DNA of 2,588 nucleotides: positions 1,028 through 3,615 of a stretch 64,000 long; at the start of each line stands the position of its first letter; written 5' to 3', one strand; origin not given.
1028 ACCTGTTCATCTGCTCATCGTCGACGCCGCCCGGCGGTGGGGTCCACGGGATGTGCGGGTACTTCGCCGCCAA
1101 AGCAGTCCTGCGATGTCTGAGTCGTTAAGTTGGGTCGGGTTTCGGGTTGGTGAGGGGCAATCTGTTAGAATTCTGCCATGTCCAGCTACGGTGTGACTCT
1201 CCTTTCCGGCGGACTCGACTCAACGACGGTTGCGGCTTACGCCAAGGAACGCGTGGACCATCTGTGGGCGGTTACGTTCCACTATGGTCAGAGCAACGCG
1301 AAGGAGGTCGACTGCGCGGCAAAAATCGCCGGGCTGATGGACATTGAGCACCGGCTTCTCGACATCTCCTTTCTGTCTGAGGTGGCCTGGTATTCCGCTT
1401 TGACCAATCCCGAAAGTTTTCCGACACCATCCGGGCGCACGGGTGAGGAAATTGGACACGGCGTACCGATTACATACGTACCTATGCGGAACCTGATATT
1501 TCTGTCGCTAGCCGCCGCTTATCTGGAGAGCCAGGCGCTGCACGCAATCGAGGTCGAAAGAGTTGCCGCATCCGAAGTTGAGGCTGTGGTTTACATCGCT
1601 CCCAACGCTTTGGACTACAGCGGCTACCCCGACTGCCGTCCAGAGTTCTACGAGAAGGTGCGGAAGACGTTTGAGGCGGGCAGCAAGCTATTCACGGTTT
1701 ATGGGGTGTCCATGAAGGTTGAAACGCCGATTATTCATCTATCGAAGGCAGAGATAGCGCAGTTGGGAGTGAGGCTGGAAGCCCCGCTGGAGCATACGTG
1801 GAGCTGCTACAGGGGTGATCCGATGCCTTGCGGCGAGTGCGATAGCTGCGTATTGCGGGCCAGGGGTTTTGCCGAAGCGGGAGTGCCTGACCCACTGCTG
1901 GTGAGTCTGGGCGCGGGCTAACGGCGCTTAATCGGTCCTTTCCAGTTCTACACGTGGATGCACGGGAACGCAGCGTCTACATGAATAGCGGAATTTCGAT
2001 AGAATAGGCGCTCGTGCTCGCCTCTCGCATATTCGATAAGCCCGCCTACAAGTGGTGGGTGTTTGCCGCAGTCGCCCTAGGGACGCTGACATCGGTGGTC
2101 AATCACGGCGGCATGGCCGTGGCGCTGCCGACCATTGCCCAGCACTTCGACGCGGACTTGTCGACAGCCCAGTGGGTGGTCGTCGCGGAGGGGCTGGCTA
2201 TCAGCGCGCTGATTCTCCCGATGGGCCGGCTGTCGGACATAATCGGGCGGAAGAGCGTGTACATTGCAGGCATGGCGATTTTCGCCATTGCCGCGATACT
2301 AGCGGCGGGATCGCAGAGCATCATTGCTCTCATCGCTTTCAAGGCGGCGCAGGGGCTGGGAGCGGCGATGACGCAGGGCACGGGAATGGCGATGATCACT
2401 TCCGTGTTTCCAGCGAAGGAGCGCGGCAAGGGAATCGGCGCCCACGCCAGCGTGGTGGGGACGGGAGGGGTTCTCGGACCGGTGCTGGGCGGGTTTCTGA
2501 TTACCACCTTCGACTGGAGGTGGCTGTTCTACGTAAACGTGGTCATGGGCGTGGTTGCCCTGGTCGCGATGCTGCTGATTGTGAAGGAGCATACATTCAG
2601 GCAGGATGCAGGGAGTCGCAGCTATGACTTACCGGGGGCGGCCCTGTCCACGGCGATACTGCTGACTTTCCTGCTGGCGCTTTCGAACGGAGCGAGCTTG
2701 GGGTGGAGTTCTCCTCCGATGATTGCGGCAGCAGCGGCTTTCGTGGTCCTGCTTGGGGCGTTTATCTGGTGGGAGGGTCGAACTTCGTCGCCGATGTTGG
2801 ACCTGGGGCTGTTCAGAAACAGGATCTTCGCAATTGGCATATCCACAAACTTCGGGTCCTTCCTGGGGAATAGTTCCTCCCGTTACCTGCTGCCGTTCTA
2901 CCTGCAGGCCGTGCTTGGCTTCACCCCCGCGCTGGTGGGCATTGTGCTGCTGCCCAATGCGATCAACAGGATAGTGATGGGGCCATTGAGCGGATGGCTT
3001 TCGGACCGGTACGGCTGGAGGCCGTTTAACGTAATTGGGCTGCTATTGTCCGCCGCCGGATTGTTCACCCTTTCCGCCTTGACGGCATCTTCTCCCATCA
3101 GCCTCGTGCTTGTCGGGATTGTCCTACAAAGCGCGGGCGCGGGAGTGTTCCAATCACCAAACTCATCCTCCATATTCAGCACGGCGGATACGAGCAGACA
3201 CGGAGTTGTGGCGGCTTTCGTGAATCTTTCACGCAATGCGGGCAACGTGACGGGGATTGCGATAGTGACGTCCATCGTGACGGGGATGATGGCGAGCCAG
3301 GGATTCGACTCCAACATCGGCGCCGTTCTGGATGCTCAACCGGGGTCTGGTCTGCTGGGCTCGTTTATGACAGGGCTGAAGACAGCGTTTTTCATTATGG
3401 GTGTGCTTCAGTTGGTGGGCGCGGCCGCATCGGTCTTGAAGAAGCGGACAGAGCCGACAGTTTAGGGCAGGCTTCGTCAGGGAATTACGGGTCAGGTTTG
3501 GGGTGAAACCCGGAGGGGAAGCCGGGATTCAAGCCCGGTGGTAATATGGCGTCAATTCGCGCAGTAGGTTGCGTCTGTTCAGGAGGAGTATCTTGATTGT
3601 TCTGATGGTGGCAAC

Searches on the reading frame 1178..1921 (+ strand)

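Call 44: search_protein_families(library=pfam, proteins=[window:1178-1921:+], max_evalue=0.001)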
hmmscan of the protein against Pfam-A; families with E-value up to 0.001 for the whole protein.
window:1178-1921:+ (247 aa): 3 families
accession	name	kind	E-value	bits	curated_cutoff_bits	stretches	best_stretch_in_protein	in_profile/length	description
PF06508.19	QueC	-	1.2e-60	205.1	22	1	6-234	3-209/210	Queuosine biosynthesis protein QueC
PF00733.27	Asn_synthase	-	1.5e-07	31.8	21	1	7-63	22-79/354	Asparagine synthase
PF02540.23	NAD_synthase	-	5.1e-05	23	21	1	9-65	25-83/242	NAD synthase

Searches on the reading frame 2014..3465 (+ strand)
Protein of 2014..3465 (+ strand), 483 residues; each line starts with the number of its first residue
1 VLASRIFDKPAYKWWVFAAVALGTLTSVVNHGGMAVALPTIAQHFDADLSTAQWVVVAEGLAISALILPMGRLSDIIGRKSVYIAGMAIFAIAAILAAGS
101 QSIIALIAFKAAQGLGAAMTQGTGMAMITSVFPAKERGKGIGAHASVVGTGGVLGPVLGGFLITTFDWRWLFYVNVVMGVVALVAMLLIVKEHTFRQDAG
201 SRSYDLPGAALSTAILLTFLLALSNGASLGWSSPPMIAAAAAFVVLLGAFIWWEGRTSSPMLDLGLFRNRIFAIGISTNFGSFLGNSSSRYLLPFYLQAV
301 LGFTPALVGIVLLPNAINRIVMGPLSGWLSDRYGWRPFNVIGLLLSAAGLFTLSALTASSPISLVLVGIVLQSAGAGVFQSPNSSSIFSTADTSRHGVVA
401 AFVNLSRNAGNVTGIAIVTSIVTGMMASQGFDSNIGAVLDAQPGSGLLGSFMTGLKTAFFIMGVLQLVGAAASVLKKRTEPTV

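Call 44: search_protein_families(library=pfam, proteins=[window:2014-3465:+], max_evalue=0.001)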
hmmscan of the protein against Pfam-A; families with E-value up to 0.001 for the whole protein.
window:2014-3465:+ (483 aa): 5 families
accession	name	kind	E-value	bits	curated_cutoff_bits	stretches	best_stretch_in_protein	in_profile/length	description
PF07690.21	MFS_1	-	9.2e-62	209.4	33.4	2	21-414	2-346/347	Major Facilitator Superfamily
PF06609.19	TRI12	-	1.1e-09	37.8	23.2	1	17-203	46-230/599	Fungal trichothecene efflux pump (TRI12)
PF00083.30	Sugar_tr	-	1.2e-09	38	22.3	1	60-188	58-190/452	Sugar (and other) transporter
PF13347.12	MFS_2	-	5.8e-07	28.8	27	1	286-469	14-185/427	MFS/sugar transport protein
PF05977.19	MFS_3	-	2.8e-05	23.2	27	1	43-193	38-192/524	Transmembrane secretion effector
